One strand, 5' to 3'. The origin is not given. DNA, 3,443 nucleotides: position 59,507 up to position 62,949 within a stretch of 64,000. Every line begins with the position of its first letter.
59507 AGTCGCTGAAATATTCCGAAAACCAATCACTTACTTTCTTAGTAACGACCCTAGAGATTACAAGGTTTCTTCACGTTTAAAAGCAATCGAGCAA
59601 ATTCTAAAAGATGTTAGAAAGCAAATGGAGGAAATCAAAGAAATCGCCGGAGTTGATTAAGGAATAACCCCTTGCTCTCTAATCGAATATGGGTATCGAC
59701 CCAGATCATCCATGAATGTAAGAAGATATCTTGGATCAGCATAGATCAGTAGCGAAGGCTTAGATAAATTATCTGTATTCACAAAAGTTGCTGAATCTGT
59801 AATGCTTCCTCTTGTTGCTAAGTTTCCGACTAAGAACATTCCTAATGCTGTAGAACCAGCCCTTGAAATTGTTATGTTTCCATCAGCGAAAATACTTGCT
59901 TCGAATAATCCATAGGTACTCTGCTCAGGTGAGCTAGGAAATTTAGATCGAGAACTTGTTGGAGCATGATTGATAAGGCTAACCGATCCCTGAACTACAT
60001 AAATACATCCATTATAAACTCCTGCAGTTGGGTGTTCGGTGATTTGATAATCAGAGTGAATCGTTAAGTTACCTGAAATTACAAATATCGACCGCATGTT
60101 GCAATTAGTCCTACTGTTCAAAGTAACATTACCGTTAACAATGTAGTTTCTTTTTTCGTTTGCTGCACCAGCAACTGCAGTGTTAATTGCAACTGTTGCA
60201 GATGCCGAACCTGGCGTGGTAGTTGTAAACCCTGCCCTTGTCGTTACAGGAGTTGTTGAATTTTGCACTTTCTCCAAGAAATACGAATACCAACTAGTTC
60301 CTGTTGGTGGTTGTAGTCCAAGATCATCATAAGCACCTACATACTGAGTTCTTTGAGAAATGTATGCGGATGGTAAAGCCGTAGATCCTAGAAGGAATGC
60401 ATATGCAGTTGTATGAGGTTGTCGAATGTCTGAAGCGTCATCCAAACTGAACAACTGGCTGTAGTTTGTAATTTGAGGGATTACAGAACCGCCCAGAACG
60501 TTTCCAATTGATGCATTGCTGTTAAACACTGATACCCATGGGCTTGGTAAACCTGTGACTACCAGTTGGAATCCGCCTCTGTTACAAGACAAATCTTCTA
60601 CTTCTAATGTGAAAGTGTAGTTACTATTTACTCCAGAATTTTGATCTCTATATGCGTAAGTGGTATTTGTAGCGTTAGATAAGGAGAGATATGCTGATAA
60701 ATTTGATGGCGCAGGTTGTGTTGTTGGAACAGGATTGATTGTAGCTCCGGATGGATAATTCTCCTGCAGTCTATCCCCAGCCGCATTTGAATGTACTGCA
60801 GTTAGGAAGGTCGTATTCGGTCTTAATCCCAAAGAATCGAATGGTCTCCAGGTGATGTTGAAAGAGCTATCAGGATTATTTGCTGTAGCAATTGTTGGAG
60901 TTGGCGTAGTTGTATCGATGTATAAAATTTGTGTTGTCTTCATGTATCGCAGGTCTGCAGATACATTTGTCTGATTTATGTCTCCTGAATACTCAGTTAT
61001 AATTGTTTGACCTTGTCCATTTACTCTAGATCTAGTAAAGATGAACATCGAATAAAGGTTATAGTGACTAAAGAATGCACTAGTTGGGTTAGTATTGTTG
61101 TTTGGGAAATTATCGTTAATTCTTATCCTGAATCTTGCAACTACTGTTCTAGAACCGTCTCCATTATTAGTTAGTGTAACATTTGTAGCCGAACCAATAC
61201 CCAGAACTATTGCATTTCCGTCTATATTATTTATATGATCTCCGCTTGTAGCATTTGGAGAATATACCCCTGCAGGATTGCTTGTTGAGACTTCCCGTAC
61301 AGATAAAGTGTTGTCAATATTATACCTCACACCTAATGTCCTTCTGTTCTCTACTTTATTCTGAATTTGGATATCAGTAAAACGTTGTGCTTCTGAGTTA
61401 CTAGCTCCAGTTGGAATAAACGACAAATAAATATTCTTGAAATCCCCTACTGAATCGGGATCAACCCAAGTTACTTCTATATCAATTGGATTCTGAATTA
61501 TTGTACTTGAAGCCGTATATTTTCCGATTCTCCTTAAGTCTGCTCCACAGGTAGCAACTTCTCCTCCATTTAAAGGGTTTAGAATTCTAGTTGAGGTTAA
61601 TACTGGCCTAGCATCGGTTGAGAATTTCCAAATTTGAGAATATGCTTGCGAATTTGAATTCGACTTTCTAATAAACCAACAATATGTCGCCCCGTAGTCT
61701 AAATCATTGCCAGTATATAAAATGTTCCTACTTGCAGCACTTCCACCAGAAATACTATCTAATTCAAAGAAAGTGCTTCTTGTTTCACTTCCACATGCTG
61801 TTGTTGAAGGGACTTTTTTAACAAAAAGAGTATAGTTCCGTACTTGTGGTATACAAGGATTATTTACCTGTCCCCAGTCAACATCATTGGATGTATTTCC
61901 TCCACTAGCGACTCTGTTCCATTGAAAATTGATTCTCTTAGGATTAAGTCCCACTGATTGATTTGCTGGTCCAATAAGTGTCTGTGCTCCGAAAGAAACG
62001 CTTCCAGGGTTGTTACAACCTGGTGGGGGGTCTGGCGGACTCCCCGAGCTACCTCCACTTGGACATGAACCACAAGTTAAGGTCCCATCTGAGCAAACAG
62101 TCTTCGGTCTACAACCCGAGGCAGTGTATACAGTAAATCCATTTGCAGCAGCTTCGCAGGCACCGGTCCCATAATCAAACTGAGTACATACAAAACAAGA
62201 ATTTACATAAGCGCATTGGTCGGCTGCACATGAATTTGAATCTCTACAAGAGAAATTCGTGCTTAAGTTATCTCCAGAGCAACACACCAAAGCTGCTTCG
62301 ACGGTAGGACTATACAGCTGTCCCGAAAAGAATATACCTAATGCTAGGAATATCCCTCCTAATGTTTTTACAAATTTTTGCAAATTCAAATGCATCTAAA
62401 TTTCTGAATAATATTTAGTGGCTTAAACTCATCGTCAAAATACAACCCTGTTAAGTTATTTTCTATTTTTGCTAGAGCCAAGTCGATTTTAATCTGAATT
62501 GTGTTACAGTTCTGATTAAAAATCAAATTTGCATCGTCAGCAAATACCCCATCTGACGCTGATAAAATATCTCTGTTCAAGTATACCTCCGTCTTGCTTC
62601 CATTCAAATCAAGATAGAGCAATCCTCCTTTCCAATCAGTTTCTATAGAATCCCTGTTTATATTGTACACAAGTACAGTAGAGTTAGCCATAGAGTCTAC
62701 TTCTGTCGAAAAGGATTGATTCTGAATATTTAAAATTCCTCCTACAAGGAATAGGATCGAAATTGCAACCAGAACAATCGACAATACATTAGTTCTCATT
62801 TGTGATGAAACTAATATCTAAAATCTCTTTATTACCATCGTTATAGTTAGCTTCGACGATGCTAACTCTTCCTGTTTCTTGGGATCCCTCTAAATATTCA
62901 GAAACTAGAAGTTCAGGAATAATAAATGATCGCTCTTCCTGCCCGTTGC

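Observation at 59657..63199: Operon of two small anchored proteins plus a 912-aa Cys-rich, FN3-like surface protein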

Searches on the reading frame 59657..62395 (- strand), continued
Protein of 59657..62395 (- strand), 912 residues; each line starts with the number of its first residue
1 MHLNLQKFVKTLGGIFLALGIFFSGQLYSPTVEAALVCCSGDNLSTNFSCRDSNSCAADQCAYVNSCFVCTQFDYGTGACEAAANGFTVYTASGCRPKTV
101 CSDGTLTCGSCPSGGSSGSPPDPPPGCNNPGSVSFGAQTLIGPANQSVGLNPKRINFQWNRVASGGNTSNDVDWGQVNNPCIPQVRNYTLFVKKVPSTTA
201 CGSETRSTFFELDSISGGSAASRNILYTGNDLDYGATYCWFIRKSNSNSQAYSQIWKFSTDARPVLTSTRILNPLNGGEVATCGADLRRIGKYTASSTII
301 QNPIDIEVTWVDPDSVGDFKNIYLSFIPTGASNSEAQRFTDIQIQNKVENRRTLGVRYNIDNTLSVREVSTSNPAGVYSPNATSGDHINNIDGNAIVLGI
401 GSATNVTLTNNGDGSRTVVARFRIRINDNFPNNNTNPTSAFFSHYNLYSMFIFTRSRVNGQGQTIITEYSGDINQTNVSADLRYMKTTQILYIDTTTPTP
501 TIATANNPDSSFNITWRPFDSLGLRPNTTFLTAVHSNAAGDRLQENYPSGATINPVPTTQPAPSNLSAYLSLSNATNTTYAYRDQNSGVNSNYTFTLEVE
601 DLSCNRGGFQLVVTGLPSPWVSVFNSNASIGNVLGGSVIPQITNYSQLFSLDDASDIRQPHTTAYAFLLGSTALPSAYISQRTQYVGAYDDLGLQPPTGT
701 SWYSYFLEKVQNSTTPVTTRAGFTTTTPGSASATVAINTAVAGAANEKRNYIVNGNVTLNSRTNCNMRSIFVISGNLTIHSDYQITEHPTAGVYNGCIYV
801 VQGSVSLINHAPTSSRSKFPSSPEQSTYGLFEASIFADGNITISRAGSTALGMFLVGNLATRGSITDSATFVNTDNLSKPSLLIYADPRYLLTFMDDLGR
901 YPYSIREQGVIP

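Call 76: find_related_loci(query=A9, collection=metagenome_contigs, flank=5000)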
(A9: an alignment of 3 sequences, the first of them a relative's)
Query A9 (825 aa) in metagenome_contigs; peptide patterns used: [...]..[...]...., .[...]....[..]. (x = any residue, [..] = any of these).
65 stretches matched a pattern; 2 encode a relative of the query (tblastn E <= 1e-3); 2 distinct loci.
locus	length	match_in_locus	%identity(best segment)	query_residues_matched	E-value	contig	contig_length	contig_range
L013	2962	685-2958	44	7-786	0e+0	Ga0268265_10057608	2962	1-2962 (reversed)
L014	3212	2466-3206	36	2-278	7e-42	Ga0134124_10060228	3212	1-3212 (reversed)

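Call 79: find_encoding_contigs(protein=P0035, flank=5000, max_places=1)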
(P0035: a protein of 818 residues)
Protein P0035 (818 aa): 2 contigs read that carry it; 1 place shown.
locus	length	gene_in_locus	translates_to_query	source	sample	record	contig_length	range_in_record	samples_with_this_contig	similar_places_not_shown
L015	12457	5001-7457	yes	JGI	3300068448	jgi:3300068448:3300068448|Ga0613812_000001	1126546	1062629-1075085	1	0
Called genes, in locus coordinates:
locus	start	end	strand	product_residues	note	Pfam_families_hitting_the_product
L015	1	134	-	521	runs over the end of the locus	-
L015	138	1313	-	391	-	PF20706:GT4-conflict (faint), PF13439:Glyco_transf_4, PF13579:Glyco_trans_4_4, PF00534:Glycos_transf_1, PF13692:Glyco_trans_1_4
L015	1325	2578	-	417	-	PF13439:Glyco_transf_4, PF00534:Glycos_transf_1, PF13692:Glyco_trans_1_4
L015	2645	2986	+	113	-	PF12844:HTH_19, PF13560:HTH_31, PF01381:HTH_3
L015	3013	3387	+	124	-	PF01245:Ribosomal_L19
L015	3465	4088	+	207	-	PF01351:RNase_HII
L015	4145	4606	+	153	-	-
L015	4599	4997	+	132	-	-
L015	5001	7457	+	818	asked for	-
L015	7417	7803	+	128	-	PF02021:UPF0102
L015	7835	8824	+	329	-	PF02557:VanY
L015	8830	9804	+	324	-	-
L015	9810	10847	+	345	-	PF02899:Phage_int_SAM_1 (faint), PF00589:Phage_integrase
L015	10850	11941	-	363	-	PF01207:Dus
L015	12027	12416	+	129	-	-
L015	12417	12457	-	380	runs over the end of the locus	PF02463:SMC_N, PF13175:AAA_15 (weak), PF13476:AAA_23 (weak), PF13304:AAA_21 (faint)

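Call 80: find_encoding_contigs(protein=P0056, flank=5000, max_places=1)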
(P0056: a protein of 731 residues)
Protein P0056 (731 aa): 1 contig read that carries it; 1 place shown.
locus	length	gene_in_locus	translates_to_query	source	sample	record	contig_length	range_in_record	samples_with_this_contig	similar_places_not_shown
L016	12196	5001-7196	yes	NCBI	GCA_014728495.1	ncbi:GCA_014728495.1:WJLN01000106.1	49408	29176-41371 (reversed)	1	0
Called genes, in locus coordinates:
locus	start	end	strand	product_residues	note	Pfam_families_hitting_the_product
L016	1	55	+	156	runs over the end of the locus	PF01029:NusB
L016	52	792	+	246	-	PF22935:RM44_endonuclase (weak), PF14622:Ribonucleas_3_3, PF00636:Ribonuclease_3, PF00035:dsrm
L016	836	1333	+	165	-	PF00886:Ribosomal_S16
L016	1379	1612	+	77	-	PF13083:KH_KhpA-B, PF07650:KH_2 (weak)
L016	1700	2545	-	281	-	-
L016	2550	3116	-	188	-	-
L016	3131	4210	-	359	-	PF11104:PilM_2, PF06723:MreB_Mbl (faint), PF14450:FtsA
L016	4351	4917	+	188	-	-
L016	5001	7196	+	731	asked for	-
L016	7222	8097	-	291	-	-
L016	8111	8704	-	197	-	PF07963:N_methyl (weak)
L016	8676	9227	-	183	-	-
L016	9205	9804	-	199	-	PF07963:N_methyl (weak)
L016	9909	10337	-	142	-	PF07963:N_methyl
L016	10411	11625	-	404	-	PF28597:T2SSF_N, PF00482:T2SSF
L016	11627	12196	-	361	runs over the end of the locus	PF00437:T2SSE, PF13191:AAA_16 (weak)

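Call 81: find_encoding_contigs(protein=P0008, flank=5000, max_places=1)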
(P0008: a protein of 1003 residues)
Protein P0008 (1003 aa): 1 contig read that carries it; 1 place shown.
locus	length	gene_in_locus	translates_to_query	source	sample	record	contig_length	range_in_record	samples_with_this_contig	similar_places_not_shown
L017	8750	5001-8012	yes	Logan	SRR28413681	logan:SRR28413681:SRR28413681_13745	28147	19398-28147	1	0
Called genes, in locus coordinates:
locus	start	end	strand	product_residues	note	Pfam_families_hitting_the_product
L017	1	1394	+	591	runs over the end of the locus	PF01807:Zn_ribbon_DnaG, PF08275:DNAG_N, PF01751:Toprim (weak), PF13155:Toprim_2, PF13662:Toprim_4, PF10410:DnaB_bind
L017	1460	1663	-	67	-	PF00468:Ribosomal_L34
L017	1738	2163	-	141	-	-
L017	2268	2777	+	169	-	PF01245:Ribosomal_L19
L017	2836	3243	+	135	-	PF11969:DcpS_C, PF01230:HIT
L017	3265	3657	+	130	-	PF08818:DUF1801 (weak)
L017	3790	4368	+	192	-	PF01351:RNase_HII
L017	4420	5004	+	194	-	-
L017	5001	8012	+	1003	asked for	-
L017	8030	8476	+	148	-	PF01458:SUFBD_core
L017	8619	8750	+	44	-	?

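Call 84: list_cluster_members(proteins=[P0056, P0068, P0001, P0006, P0009, P0004, P0013, P0044, P0035, P0023])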
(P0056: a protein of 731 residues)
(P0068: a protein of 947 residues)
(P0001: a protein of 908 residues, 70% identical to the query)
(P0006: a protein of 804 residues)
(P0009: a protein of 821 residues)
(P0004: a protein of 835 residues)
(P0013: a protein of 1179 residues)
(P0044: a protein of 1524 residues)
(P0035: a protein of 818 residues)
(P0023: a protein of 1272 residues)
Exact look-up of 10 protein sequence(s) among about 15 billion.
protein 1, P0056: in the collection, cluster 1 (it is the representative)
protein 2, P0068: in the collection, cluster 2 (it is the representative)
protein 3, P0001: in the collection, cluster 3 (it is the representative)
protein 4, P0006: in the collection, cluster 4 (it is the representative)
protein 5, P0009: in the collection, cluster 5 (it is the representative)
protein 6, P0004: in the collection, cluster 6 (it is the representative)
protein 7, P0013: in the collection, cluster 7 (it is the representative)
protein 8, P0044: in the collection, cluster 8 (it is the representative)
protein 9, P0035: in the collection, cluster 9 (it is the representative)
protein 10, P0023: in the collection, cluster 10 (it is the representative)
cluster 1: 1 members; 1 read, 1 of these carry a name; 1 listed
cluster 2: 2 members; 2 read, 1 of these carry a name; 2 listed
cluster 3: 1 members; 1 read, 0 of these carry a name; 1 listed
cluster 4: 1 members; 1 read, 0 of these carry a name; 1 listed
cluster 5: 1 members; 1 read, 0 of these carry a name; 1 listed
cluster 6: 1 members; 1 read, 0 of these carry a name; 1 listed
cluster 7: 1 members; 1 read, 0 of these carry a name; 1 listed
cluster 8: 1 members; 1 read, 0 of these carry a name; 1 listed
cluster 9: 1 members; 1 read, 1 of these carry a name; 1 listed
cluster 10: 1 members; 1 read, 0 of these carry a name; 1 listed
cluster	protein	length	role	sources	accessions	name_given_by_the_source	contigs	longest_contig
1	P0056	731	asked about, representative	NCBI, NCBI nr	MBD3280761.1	hypothetical protein GF389_04530 [Candidatus Dojkabacteria bacterium] | hypothetical protein [Candidatus Dojkabacteria bacterium]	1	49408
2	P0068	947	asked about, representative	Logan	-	-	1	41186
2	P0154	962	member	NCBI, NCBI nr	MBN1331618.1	hypothetical protein JW978_01895 [Candidatus Dojkabacteria bacterium] | hypothetical protein [Candidatus Dojkabacteria bacterium]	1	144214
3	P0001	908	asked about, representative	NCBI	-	-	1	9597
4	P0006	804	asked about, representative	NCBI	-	-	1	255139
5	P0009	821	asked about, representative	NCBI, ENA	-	-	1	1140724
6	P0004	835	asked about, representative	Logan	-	-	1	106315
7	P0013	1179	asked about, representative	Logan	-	-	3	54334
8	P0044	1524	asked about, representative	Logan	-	-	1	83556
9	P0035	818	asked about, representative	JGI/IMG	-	hypothetical protein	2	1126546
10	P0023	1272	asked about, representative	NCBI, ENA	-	-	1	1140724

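Call 86: search_protein_families(library=phrogs, proteins=[window:59657-62395:-], max_evalue=0.1)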
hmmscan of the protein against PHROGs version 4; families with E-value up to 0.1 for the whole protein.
window:59657-62395:- (912 aa): 0 families

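Call 87: search_protein_families(library=padloc, proteins=[window:59657-62395:-], max_evalue=0.1)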
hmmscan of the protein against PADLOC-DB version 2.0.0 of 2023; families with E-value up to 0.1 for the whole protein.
window:59657-62395:- (912 aa): 0 families

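Call 88: search_protein_families(library=ncbifam, alignment_id=A4, max_evalue=0.01)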
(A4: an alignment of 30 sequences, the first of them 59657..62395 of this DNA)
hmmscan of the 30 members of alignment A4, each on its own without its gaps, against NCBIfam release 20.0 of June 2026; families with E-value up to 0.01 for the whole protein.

A. member 1, window:59657-62395:- (912 aa): 0 families

B. families by the number of members that match (of 30 scanned): 5 families
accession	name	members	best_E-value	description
NF010238.0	PRK13685.1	1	1.9e-09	hypothetical protein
NF047508.1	VWA_BatA_Lepto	1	2.1e-08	VWA domain-containing protein BatA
TIGR02442.1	Cob-chelat-sub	1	0.00056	putative cobaltochelatase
NF009943.0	PRK13406.1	1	0.0016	magnesium chelatase subunit D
NF050025.1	SulfAcetaldRedSarD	1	0.0092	sulfoacetaldehyde reductase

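Call 96: search_protein_families(library=pfam, alignment_id=A11, max_evalue=0.0001)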
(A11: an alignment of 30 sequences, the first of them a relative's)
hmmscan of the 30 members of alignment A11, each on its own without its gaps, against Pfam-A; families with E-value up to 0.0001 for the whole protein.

A. member 1, P0015 (1020 aa): 0 families

B. families by the number of members that match (of 30 scanned): 16 families
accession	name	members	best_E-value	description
PF13385.13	Laminin_G_3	3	1.3e-37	Concanavalin A-like lectin/glucanases superfamily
PF00041.27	fn3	3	9.7e-07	Fibronectin type III domain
PF22633.2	F5_F8_type_C_2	2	7e-45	NedA-like, galactose-binding domain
PF00754.31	F5_F8_type_C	2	1.7e-34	F5/8 type C domain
PF24681.1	Kelch_KLHDC2_KLHL20_DRC7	1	1.8e-42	KLHDC2/KLHL20/DRC7 Kelch-repeats domain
PF00059.27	Lectin_C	1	3.9e-40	Lectin C-type domain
PF01344.31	Kelch_1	1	6.9e-26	Kelch motif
PF13964.12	Kelch_6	1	1e-25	Kelch motif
PF24981.1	Beta-prop_ATRN-LZTR1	1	3.2e-23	Attractin/LZTR1 beta-propeller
PF07646.21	Kelch_2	1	7.2e-22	Kelch motif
PF25210.1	Kelch_FKB95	1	4e-18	FKB95, Kelch-repeats domain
PF13418.12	Kelch_4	1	7.2e-18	Galactose oxidase, central domain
PF07953.20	Toxin_R_bind_N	1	5.2e-11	Clostridium neurotoxin, N-terminal receptor binding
PF02210.31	Laminin_G_2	1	1.2e-07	Laminin G domain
PF02973.23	Sialidase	1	3.5e-07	Sialidase, N-terminal domain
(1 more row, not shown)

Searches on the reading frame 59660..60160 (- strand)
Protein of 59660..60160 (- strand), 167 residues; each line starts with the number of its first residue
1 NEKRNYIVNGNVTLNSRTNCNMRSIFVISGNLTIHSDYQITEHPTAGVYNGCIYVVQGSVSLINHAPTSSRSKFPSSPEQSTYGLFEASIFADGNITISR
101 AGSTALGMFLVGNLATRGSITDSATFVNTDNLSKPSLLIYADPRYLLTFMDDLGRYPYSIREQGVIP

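Call 91: find_homologous_proteins(query=A10, max_evalue=0.001)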
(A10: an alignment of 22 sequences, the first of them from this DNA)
Query A10 (22 sequences): 1384 candidates shared short words with the query, none scored E <= 0.001.

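Call 92: search_solved_structures(query=A10, max_evalue=10)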
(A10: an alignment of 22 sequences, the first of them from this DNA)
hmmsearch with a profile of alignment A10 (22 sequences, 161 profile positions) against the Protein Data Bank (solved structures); distinct sequences matched with E-value up to 10: 0.

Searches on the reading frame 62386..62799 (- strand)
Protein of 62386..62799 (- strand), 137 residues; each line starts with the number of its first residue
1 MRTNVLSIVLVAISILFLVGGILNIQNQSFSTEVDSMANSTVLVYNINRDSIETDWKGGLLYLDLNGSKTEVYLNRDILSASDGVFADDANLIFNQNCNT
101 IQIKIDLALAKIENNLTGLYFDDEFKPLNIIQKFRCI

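Call 3: search_protein_families(library=pfam, proteins=[window:62386-62799:-], max_evalue=1)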
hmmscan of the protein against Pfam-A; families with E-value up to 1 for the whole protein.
window:62386-62799:- (137 aa): 0 families

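Call 4: search_protein_families(library=ncbifam, proteins=[window:62386-62799:-], max_evalue=1)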
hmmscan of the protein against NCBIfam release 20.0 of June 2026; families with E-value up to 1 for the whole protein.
window:62386-62799:- (137 aa): 0 families

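Call 56: search_protein_families(library=pfam, alignment_id=A7, max_evalue=1)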
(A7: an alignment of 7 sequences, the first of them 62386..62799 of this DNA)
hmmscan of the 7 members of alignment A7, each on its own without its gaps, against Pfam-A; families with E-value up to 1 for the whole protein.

A. member 1, window:62386-62799:- (137 aa): 0 families

B. families by the number of members that match (of 7 scanned): 2 families
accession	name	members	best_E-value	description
PF17431.7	YpmT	1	0.067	Uncharacterized YmpT-like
PF16657.11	Malt_amylase_C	1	0.11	Maltogenic Amylase, C-terminal domain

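Call 58: search_solved_structures(query=A7, max_evalue=10)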
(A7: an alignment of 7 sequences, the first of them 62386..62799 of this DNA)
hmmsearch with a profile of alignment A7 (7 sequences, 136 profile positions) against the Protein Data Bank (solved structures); distinct sequences matched with E-value up to 10: 4.
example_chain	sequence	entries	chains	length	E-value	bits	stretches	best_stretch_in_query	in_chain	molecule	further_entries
8bt9_A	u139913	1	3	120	0.84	13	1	19-88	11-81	S-layer protein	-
8fg6_B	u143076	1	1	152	1.1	12.7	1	28-80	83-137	C104.1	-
9mt6_D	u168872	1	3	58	1.2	12.5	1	4-29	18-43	Pre-glycoprotein polyprotein GP complex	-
7qfl_A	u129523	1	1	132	1.8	11.9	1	19-88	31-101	S-layer protein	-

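Call 86: search_protein_families(library=phrogs, proteins=[window:62386-62799:-], max_evalue=0.1)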
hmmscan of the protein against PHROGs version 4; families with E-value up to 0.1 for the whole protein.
window:62386-62799:- (137 aa): 1 family
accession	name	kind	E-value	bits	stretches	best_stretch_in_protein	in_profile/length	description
phrog_8367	-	head and packaging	0.099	13.8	0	24-50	34-60/96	pyramid forming protein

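Call 87: search_protein_families(library=padloc, proteins=[window:62386-62799:-], max_evalue=0.1)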
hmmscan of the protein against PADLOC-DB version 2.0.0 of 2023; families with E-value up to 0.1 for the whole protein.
window:62386-62799:- (137 aa): 0 families
